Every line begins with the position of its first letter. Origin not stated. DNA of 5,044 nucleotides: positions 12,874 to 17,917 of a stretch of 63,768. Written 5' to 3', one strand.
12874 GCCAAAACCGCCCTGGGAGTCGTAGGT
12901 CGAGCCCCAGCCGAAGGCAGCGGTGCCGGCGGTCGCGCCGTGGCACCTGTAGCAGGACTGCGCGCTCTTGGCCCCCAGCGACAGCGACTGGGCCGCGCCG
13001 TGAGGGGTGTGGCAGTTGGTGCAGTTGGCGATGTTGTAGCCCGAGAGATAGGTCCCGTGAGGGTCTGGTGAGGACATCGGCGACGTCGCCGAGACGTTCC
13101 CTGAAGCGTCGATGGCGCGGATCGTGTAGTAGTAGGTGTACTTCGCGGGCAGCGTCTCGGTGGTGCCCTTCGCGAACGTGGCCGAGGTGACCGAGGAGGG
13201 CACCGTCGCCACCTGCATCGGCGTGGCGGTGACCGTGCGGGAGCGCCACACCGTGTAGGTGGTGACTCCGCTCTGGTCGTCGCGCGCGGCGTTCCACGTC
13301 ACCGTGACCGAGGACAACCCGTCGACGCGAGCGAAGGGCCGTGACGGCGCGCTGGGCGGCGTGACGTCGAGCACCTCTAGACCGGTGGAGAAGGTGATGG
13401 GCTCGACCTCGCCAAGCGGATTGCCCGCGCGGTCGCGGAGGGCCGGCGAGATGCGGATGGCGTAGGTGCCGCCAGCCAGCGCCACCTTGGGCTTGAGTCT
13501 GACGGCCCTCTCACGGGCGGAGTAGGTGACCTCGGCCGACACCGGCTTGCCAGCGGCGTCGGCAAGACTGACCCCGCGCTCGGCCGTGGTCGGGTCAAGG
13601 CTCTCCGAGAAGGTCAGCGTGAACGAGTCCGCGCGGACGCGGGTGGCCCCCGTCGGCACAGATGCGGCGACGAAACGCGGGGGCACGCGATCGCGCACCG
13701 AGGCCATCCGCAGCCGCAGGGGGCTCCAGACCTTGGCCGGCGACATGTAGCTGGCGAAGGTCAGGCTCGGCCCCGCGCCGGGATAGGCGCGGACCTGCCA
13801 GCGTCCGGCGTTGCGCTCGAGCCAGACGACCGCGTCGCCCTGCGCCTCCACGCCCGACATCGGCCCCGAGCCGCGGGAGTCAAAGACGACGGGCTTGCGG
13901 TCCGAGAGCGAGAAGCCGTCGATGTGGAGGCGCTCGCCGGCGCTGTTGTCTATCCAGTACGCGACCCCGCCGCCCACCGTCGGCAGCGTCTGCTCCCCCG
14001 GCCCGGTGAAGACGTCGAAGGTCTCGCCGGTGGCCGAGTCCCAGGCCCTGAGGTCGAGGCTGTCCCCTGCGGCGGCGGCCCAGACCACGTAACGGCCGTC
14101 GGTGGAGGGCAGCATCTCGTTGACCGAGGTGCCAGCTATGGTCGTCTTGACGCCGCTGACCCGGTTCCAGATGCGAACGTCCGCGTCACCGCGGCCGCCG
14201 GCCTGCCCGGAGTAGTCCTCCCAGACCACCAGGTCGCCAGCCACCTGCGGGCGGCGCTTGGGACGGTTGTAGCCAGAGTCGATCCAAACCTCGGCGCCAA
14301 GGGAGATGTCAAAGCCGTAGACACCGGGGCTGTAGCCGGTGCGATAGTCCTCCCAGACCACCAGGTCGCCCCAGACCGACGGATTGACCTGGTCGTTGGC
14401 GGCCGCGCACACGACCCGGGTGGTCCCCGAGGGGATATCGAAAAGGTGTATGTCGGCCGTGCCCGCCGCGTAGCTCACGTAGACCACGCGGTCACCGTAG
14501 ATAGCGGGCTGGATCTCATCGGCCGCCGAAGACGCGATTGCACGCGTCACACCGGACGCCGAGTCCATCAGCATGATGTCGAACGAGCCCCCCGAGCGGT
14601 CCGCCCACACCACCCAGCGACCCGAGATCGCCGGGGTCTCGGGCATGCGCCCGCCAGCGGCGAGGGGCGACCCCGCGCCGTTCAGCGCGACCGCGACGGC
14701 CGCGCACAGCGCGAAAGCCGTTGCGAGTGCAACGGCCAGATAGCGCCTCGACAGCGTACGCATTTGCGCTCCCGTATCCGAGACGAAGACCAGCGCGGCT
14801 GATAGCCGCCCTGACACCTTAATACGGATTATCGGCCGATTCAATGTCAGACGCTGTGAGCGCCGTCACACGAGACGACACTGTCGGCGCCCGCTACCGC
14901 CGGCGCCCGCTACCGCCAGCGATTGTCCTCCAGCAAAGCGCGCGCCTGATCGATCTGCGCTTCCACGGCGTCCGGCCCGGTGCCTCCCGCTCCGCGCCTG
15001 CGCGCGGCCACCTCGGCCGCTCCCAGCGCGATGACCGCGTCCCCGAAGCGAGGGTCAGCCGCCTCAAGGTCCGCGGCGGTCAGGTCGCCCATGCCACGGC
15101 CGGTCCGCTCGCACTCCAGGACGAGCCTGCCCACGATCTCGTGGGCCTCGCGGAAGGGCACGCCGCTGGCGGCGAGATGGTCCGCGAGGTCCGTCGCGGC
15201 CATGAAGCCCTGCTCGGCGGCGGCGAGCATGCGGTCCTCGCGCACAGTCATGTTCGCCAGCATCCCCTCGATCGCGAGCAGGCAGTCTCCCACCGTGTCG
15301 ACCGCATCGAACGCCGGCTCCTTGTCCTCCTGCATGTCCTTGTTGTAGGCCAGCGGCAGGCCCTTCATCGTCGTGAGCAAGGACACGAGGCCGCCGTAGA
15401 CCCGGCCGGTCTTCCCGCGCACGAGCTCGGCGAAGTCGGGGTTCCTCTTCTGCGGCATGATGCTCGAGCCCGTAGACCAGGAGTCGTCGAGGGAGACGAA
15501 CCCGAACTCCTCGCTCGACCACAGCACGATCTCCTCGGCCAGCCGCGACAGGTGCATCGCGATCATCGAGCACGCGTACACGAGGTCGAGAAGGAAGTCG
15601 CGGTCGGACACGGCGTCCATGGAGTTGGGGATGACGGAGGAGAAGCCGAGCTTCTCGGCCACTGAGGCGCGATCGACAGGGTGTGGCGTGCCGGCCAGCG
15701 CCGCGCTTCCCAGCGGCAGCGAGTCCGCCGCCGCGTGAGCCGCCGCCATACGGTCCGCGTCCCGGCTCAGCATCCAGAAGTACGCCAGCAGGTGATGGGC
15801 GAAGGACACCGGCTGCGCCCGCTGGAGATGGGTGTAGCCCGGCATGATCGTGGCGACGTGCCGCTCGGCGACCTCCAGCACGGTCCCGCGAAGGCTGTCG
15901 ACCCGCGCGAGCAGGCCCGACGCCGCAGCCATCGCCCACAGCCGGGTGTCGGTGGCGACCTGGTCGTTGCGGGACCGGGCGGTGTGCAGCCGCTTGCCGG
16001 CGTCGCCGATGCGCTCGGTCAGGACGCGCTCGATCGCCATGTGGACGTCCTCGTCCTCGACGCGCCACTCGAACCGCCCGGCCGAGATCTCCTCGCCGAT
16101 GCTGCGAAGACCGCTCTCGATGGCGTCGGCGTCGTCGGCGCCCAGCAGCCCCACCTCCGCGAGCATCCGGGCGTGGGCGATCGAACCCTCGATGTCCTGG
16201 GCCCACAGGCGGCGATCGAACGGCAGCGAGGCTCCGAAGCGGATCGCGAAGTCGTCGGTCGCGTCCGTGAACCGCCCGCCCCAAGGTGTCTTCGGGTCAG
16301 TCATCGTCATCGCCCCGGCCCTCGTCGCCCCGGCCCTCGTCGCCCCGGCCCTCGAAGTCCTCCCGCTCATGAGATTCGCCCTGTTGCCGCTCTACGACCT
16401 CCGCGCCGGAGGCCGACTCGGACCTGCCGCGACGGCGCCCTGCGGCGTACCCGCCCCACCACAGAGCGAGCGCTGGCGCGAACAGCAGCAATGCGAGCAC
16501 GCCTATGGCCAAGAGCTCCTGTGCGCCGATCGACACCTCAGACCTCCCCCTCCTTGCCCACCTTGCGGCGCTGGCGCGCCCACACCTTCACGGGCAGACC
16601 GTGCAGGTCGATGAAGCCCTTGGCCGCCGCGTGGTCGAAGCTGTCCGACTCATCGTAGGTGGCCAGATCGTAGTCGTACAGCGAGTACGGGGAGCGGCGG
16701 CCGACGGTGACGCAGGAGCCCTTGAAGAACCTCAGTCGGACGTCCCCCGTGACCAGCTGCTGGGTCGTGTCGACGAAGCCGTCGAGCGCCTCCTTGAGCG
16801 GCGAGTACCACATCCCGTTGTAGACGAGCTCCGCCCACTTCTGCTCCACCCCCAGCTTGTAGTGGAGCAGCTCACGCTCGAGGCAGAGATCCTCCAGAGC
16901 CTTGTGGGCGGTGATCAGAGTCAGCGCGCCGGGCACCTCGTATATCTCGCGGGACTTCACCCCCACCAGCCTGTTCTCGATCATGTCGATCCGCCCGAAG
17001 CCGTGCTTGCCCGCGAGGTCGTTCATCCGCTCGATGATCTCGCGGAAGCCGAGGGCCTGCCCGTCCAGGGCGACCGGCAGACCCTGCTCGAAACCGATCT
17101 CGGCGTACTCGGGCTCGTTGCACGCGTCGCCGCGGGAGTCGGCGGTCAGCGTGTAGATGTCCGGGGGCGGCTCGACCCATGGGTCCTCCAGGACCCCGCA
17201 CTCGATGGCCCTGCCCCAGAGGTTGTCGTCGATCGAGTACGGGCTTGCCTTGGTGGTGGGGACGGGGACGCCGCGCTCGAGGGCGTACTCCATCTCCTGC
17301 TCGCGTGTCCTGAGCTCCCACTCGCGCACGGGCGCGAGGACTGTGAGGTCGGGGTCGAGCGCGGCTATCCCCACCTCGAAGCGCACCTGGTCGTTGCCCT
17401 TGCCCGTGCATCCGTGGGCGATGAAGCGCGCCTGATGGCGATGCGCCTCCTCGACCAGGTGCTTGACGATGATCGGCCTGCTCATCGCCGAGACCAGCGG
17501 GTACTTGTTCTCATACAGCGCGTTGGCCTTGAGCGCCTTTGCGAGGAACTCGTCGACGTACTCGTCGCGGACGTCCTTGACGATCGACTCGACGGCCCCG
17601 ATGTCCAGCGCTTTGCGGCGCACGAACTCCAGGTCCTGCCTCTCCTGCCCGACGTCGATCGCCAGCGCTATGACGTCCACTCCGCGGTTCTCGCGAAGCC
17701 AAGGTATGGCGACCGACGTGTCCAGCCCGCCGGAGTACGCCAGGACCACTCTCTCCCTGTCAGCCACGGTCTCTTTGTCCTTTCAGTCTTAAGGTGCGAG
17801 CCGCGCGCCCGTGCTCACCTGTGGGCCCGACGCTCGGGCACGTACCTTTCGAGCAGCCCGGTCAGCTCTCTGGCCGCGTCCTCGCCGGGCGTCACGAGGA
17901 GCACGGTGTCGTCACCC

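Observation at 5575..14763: Unusual domain architecture of the giant cytochrome: propeller + Ig-like + FN3-like head on a ~2450-aa heme array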

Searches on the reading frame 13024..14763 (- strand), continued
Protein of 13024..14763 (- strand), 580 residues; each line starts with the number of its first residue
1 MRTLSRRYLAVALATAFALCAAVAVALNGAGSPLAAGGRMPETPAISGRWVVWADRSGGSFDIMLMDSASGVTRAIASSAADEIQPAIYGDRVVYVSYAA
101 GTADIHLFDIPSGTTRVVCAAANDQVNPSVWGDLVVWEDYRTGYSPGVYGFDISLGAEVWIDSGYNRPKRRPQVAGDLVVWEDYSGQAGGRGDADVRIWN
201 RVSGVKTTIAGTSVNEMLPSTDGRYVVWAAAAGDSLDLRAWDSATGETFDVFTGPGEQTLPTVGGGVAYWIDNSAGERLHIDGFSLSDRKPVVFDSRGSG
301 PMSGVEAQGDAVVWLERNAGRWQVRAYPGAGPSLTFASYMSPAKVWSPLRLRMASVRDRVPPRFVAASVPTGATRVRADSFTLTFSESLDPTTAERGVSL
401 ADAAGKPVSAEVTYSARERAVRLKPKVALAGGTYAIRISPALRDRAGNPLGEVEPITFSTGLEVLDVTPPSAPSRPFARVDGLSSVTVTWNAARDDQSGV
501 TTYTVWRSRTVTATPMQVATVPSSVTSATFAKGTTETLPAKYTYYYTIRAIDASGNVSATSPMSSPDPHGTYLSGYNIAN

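Call 86: find_encoding_contigs(protein=P0237, flank=8000, max_places=2)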
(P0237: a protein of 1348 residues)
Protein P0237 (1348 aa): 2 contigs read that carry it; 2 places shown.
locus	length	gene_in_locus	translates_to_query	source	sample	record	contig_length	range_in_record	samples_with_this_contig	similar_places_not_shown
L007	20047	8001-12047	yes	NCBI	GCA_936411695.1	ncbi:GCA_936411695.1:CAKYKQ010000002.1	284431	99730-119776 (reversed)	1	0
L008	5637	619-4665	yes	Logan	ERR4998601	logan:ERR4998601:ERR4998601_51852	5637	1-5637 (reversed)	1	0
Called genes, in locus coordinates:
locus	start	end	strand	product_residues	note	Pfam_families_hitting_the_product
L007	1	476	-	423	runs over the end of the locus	PF07497:Rho_RNA_bind, PF00006:ATP-synt_ab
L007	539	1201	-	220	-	PF00923:TAL_FSA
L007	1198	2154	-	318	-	PF13238:AAA_18 (faint)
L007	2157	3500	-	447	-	PF27272:CpgS_N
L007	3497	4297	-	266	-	PF00149:Metallophos, PF12850:Metallophos_2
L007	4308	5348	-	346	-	PF25145:NfeD1b_N, PF01343:Peptidase_S49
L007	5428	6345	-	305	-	PF00288:GHMP_kinases_N, PF08544:GHMP_kinases_C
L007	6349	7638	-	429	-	PF01408:GFO_IDH_MocA (weak), PF03447:NAD_binding_3, PF00742:Homoserine_dh, PF01842:ACT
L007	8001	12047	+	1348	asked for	PF26549:Tricorn_N (faint), PF13205:Big_5, PF09699:Paired_CXXCH_1 (weak), PF14522:Cytochrome_C7 (faint), PF09699:Paired_CXXCH_1 (weak)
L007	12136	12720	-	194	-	PF01613:Flavin_Reduct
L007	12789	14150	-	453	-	PF00278:Orn_DAP_Arg_deC, PF02784:Orn_Arg_deC_N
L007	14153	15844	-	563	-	PF03485:Arg_tRNA_synt_N, PF00750:tRNA-synt_1d, PF00133:tRNA-synt_1 (faint), PF01406:tRNA-synt_1e (faint), PF05746:DALR_1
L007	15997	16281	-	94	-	-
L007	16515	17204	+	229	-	PF02353:CMAS (weak), PF13489:Methyltransf_23, PF00891:Methyltransf_2 (weak), PF05175:MTS, PF13847:Methyltransf_31, PF08241:Methyltransf_11, PF08242:Methyltransf_12, PF13649:Methyltransf_25, +1 more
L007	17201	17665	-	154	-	PF02590:SPOUT_MTase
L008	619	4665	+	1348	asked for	PF26549:Tricorn_N (faint), PF13205:Big_5, PF09699:Paired_CXXCH_1 (weak), PF14522:Cytochrome_C7 (faint), PF09699:Paired_CXXCH_1 (weak)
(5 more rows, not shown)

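Call 87: search_protein_families(library=pfam, proteins=[P0235, P0239, P0251], max_evalue=0.001)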
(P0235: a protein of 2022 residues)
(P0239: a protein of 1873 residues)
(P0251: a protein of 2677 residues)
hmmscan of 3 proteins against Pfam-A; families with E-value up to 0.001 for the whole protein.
P0235 (2022 aa): 5 families
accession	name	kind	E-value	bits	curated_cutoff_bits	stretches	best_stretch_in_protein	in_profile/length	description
PF09699.15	Paired_CXXCH_1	-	3.2e-28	97.6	20.6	3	770-810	8-38/41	Doubled CXXCH motif (Paired_CXXCH_1)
PF14522.11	Cytochrome_C7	-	1.5e-15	57.2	24.8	0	767-812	12-52/67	Cytochrome c7 and related cytochrome c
PF13205.12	Big_5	-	5.9e-13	49.9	23.6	1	364-467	2-105/105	Bacterial Ig-like domain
PF22113.1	Mtrc-MtrF_II-IV_dom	-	2.6e-07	30.8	30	0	1529-1582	78-131/176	Outer membrane cytochrome MtrC/MtrF-like, domains II/IV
PF21471.3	Reelin_subrepeat-B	-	2.6e-05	24.4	27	0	1240-1269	48-81/127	Reelin subrepeat B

P0239 (1873 aa): 6 families
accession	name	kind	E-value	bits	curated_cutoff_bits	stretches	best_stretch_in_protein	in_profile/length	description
PF09699.15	Paired_CXXCH_1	-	3.3e-28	97.5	20.6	3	586-619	6-38/41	Doubled CXXCH motif (Paired_CXXCH_1)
PF14522.11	Cytochrome_C7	-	1.8e-19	69.7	24.8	1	1717-1809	12-66/67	Cytochrome c7 and related cytochrome c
PF13205.12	Big_5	-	1.8e-13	51.6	23.6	1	363-467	1-105/105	Bacterial Ig-like domain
PF22113.1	Mtrc-MtrF_II-IV_dom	-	1.2e-12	48.1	30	1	660-832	22-166/176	Outer membrane cytochrome MtrC/MtrF-like, domains II/IV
PF14537.11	Cytochrom_c3_2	-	3.7e-06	27.7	25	0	586-678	6-69/79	Cytochrome c3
PF00041.27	fn3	-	0.00097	19.7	25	0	478-564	1-74/84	Fibronectin type III domain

P0251 (2677 aa): 5 families
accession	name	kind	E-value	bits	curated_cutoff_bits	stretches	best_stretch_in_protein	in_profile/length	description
PF09699.15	Paired_CXXCH_1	-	3.4e-25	87.9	20.6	2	589-623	7-39/41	Doubled CXXCH motif (Paired_CXXCH_1)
PF13205.12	Big_5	-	1.4e-14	55.2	23.6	1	363-468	1-105/105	Bacterial Ig-like domain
PF14522.11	Cytochrome_C7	-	5e-12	45.9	24.8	0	2162-2221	7-54/67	Cytochrome c7 and related cytochrome c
PF07081.18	DUF1349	-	2.8e-07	30.8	32.4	0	2052-2132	104-178/179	Protein of unknown function (DUF1349)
PF02335.20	Cytochrom_C552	-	0.00074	19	24.1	0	2271-2325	123-175/438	Cytochrome c552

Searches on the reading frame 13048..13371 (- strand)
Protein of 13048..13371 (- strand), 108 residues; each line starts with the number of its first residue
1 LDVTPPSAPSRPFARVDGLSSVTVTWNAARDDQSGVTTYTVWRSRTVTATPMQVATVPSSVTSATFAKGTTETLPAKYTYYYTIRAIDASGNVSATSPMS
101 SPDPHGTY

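Call 49: search_protein_families(library=pfam, proteins=[window:13048-13371:-], max_evalue=10)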
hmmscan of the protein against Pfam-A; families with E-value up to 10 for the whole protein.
seq(108 aa): 4 families
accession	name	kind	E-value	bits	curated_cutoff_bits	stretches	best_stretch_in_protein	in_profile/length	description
PF24489.1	Ig_J_second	-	4e-05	24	27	1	17-92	10-83/105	Tip attachment protein J second Ig-like domain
PF10342.15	Kre9_KNH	-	0.00067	20.8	24.6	1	16-90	8-79/94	Kre9/KNH-like N-terminal Ig-like domain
PF25788.1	Ig_Rha78A_N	-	0.06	14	27.4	1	23-100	21-97/105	Rha78A-like, N-terminal immunoglobulin domain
PF01108.23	Tissue_fac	-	0.076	13.3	27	1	23-92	38-104/107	Tissue factor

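Call 50: search_solved_structures(query=window:13048-13371:-, max_evalue=10, show_alignments=2)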
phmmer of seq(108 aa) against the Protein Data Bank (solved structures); distinct sequences matched with E-value up to 10: 24.
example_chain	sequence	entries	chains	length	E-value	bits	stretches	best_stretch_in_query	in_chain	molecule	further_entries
1k85_A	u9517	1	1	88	4.2e-05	27.2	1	6-98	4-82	CHITINASE A1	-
6pog_A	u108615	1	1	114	0.0045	20.6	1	4-102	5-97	Roundabout homolog 3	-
5e7l_A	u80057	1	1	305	0.0047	20.6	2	4-67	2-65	Contactin-2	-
8pn5_A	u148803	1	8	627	0.0048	20.6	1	4-98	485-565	DUF3472 domain-containing protein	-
8pn3_A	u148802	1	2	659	0.0049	20.5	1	4-98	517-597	DUF3472 domain-containing protein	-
8pmu_A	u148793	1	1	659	0.0049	20.5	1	4-98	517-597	DUF3472 domain-containing protein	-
6pol_A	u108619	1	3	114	0.0055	20.4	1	4-102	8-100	Roundabout homolog 3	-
7mro_A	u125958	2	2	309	0.011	19.4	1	5-98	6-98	Contactin-4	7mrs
8q6t_I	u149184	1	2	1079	0.015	19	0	5-90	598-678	Titin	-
7mrm_B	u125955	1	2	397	0.019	18.7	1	6-84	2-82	Fusion protein of Chicken CNTN3 FN1-FN2 domains and Amyloid-beta A4 protein,Amyloid-beta A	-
8k3j_A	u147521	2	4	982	0.047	17.4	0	5-97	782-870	Contactin-2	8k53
9ba4_A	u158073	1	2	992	0.049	17.3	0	5-97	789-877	Contactin-2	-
8oty_A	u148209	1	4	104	0.071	16.8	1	5-91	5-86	Titin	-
7mrk_B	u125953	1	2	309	0.092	16.5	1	5-83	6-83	Contactin-4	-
7mrq_A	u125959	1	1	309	0.096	16.4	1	5-83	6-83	Contactin-4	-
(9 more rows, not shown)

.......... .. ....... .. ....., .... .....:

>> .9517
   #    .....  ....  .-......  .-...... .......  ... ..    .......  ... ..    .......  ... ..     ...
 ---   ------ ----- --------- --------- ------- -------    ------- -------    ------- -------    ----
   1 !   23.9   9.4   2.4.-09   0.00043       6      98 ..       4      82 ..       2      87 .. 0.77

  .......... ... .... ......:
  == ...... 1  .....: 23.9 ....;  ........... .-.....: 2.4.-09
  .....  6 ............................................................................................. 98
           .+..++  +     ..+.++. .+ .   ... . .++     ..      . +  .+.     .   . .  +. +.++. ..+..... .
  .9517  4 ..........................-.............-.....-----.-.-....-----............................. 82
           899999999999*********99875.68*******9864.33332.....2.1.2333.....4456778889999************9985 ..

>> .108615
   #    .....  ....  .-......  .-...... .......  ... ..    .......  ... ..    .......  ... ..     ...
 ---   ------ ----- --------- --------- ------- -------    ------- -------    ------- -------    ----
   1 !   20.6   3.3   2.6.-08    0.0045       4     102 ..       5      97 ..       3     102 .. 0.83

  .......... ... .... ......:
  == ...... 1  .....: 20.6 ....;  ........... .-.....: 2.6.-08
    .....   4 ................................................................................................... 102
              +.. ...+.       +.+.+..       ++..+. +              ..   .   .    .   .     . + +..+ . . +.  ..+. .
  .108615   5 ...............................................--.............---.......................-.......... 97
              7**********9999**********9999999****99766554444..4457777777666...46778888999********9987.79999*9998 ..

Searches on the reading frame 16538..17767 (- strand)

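Call 11: search_protein_families(library=pfam, proteins=[window:16538-17767:-], max_evalue=0.001)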
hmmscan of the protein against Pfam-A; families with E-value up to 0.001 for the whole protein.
window:16538-17767:- (409 aa): 2 families
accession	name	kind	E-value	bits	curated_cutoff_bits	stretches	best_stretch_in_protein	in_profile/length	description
PF20979.2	Arginosuc_syn_C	-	4.7e-93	311.2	27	1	177-396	1-219/219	Arginosuccinate synthase C-terminal domain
PF00764.25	Arginosuc_synth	-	6.6e-69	231.5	27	1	6-168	1-162/162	Arginosuccinate synthase N-terminal HUP domain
